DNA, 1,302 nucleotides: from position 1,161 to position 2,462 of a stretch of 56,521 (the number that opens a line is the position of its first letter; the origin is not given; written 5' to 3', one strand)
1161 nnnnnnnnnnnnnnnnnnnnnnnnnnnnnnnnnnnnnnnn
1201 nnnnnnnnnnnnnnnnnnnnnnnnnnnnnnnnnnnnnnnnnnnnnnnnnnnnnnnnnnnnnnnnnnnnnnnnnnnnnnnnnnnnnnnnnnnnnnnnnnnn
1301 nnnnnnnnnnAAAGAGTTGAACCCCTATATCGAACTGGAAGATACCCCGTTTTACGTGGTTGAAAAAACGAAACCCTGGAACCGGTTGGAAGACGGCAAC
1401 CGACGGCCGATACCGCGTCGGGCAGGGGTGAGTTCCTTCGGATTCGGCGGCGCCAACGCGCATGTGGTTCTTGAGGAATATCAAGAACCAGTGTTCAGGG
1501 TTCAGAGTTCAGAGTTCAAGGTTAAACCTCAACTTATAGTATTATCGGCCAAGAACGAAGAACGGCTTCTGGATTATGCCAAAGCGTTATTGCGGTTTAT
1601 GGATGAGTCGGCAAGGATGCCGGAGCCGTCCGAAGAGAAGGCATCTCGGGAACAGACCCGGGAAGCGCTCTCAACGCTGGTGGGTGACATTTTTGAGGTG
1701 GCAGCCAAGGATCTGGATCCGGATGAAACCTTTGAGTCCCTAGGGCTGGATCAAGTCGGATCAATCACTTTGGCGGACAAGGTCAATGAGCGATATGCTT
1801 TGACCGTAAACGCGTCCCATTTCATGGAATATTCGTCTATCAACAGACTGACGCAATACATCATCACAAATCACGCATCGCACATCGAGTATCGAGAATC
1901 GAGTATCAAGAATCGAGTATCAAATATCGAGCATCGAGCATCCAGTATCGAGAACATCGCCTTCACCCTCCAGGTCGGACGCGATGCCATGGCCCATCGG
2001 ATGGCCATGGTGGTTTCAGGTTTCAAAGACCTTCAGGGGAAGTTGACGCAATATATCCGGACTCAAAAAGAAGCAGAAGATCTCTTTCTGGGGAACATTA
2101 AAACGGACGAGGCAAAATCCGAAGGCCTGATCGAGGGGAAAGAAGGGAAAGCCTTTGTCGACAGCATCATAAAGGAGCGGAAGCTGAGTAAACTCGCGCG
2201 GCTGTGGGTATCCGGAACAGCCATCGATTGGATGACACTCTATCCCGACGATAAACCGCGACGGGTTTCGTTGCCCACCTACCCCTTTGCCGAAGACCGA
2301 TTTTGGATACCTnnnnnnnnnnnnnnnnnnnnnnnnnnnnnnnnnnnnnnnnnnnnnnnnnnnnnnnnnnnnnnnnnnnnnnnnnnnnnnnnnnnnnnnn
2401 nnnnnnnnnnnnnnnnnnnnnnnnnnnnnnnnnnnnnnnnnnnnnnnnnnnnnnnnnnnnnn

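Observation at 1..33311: Orphan AT-less PKS cluster with an unusual, translationally packed tailoring operon (cut by the left window edge)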

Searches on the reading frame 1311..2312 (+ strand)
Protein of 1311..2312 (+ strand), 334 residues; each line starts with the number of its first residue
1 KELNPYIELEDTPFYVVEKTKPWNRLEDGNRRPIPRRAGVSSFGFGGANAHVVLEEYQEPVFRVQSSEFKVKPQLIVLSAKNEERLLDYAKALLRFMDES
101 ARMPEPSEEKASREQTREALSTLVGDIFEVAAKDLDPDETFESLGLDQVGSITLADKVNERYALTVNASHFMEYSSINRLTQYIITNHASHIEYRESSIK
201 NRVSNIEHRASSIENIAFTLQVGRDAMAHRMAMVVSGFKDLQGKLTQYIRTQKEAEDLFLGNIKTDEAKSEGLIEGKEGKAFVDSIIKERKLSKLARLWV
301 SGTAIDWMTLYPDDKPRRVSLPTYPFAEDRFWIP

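Call 80: search_solved_structures(query=window:1311-2312:+, max_evalue=0.01, show_alignments=1)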
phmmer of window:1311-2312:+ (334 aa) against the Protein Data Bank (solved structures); distinct sequences matched with E-value up to 0.01: 64 (the best 60 are shown).
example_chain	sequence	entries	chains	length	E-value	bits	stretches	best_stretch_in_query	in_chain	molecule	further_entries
7zma_A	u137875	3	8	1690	8.3e-95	321.1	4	213-334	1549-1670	Putative polyketide synthase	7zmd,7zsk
4na2_A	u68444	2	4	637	1.4e-50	175.8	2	205-334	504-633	Polyketide synthase PksJ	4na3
4na1_A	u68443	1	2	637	1.4e-50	175.8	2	205-334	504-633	Polyketide synthase PksJ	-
7zmc_A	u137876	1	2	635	5.3e-48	167.3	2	213-334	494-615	Putative polyketide synthase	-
7zm9_A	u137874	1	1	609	2.4e-43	152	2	213-332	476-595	Putative polyketide synthase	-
4z37_A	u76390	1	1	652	1.6e-42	149.3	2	213-334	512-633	Putative mixed polyketide synthase/non-ribosomal peptide synthetase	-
5eny_A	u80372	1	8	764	2.5e-42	148.7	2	212-334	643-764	Polyketide synthase PksL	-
5erb_A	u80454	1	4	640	1.5e-40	142.9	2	208-333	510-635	Polyketide synthase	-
6mhk_A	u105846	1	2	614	2.2e-40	142.3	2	2-101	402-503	Polyketide synthase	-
5e5n_A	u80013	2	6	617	1.4e-38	136.4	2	212-334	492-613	Polyketide synthase PksL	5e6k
5erf_A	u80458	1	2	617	1.4e-38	136.4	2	212-334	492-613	Polyketide synthase PksL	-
4qyr_A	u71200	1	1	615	9.6e-37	130.3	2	209-334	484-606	AT-less polyketide synthase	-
6mhl_A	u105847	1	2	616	1.2e-33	120.1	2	212-332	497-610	Hybrid NRPS/PKS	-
5elp_C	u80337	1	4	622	2.9e-32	115.6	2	212-332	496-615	NRPS/PKS protein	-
4tkt_A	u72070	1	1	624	5.7e-25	91.7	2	210-333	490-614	AT-less polyketide synthase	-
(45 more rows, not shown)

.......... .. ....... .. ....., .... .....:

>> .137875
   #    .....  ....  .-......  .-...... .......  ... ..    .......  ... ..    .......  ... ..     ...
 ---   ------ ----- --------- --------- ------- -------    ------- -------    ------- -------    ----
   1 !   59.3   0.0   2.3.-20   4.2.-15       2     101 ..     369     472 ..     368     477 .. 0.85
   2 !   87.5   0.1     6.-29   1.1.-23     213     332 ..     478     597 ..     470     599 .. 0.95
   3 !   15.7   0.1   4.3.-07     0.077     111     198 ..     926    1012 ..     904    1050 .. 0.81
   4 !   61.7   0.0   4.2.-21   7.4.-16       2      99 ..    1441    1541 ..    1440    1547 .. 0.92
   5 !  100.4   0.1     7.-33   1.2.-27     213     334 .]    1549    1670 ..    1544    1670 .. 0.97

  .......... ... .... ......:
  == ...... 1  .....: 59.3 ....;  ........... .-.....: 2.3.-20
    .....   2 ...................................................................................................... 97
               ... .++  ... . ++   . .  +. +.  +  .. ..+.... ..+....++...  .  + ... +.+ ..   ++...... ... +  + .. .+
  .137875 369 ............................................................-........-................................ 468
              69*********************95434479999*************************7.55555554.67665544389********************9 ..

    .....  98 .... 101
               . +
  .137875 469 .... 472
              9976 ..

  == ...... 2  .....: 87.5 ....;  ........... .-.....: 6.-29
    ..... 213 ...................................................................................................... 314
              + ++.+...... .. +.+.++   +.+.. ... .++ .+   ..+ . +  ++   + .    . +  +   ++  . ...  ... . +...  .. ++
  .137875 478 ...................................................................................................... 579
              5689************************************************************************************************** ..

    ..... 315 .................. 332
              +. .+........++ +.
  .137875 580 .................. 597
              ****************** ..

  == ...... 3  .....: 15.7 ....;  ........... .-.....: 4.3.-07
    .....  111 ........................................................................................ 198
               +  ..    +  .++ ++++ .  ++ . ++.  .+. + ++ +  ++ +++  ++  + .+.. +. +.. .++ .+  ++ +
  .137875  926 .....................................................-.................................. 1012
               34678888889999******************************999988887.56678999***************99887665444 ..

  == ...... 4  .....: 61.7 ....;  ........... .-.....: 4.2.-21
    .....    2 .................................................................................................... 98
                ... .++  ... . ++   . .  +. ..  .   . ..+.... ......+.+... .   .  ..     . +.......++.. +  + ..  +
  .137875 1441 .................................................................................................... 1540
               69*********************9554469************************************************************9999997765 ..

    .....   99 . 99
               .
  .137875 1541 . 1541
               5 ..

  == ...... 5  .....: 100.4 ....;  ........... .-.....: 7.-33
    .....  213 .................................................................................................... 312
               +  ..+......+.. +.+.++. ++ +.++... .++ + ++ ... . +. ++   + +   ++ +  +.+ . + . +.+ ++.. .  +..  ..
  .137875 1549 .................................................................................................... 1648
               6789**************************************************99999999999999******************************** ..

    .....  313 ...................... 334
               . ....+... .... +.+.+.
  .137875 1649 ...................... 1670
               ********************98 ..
